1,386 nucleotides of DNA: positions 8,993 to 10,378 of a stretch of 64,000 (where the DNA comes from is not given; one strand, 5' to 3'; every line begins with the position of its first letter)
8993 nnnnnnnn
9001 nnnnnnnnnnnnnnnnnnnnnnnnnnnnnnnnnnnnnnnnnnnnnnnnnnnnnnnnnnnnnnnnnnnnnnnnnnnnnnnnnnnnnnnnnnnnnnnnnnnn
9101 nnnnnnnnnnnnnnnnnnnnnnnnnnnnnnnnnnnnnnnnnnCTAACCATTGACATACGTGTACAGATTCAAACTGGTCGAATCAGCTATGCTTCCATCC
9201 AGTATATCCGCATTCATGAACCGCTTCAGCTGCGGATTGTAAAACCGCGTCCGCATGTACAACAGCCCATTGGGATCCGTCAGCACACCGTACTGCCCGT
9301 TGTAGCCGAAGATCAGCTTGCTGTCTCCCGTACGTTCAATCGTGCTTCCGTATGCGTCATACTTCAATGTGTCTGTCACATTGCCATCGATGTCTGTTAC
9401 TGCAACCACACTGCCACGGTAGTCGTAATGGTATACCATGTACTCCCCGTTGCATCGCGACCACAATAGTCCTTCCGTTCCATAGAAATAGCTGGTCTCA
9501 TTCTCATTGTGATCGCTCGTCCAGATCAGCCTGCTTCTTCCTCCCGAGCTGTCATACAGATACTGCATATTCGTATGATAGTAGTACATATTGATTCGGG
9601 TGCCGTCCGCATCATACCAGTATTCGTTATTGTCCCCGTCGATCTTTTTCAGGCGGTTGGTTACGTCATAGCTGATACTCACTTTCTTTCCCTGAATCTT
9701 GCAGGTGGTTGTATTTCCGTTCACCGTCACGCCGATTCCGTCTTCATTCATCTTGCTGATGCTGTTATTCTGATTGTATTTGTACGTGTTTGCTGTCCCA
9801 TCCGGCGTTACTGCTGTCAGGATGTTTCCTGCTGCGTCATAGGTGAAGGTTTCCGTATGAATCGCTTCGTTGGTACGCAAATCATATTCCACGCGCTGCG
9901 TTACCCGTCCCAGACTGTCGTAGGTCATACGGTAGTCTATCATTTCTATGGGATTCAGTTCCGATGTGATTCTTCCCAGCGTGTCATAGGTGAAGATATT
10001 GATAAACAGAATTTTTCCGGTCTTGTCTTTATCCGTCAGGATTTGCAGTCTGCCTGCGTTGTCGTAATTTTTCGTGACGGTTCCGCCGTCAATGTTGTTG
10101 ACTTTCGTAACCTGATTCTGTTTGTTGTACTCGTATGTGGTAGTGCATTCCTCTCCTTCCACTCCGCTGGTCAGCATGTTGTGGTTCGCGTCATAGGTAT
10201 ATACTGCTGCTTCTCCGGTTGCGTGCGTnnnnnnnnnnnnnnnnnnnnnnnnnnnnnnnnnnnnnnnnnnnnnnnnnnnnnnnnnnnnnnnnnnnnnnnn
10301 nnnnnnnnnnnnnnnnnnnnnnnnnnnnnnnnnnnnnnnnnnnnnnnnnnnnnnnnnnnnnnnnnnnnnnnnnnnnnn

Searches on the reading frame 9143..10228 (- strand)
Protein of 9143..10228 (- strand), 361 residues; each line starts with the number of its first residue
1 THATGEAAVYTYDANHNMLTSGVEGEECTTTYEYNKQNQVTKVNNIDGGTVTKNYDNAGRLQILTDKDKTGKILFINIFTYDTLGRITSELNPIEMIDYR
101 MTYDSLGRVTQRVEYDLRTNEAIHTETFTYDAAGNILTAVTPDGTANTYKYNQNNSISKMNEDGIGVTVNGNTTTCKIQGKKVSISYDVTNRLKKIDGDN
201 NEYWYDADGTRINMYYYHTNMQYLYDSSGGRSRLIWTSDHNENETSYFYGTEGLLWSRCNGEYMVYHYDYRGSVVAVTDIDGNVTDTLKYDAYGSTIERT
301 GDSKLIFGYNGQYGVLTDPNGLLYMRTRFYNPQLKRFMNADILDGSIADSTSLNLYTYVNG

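Call 12: search_protein_families(library=pfam, proteins=[window:9143-10228:-], max_evalue=0.001)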
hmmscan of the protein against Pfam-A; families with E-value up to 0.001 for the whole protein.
window:9143-10228:- (361 aa): 1 family
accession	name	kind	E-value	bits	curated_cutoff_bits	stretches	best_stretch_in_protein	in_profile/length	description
PF05593.20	RHS_repeat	-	1.5e-15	57.6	22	1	34-68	1-35/38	RHS Repeat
